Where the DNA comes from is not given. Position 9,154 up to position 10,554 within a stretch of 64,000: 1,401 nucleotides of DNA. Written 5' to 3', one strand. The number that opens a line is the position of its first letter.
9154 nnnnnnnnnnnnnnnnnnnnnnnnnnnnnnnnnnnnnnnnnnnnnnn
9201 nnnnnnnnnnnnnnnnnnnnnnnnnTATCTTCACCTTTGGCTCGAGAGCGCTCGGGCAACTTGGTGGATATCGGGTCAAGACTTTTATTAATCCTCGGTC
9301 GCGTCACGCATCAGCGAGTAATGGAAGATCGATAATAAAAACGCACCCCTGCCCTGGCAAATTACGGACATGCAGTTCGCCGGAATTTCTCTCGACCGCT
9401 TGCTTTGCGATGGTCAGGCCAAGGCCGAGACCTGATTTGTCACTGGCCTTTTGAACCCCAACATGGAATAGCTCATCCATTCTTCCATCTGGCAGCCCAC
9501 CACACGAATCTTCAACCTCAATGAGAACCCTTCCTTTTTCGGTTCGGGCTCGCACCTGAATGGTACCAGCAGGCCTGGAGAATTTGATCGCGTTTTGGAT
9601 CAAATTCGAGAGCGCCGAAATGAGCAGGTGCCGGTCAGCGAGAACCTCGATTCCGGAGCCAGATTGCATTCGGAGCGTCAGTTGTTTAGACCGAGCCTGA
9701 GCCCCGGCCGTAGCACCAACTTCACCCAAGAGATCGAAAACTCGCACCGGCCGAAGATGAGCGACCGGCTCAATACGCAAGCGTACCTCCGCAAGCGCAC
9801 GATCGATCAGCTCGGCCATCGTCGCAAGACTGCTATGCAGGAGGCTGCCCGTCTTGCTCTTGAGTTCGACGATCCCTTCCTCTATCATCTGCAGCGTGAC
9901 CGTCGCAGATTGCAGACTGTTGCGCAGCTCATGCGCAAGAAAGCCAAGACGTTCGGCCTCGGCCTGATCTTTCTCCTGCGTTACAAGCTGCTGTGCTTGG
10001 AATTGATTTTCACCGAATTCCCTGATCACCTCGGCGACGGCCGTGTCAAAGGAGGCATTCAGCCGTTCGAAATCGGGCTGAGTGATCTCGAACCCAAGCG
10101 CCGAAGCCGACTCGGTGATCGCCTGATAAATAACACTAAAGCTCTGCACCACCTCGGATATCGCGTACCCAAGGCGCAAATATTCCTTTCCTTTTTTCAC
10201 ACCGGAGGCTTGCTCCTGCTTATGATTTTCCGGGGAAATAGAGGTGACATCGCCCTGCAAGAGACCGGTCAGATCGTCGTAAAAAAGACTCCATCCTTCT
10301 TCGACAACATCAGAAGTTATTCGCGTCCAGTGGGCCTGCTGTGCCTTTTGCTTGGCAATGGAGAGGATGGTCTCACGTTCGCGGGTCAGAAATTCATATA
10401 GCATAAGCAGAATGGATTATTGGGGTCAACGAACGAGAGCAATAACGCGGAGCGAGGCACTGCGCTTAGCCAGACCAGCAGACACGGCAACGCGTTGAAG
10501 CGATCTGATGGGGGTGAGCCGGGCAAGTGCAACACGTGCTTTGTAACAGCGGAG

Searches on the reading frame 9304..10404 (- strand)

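Call 27: search_protein_families(library=pfam, proteins=[window:9304-10404:-], max_evalue=0.001)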
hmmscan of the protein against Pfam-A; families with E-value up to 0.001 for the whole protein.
window:9304-10404:- (366 aa): 2 families
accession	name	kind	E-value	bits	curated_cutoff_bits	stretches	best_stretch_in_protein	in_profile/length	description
PF02518.31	HATPase_c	-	6.2e-21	75.4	26.4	1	257-362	2-109/111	Histidine kinase-, DNA gyrase B-, and HSP90-like ATPase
PF14501.12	HATPase_c_5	-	2.1e-05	24.8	22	1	261-347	6-89/102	GHKL domain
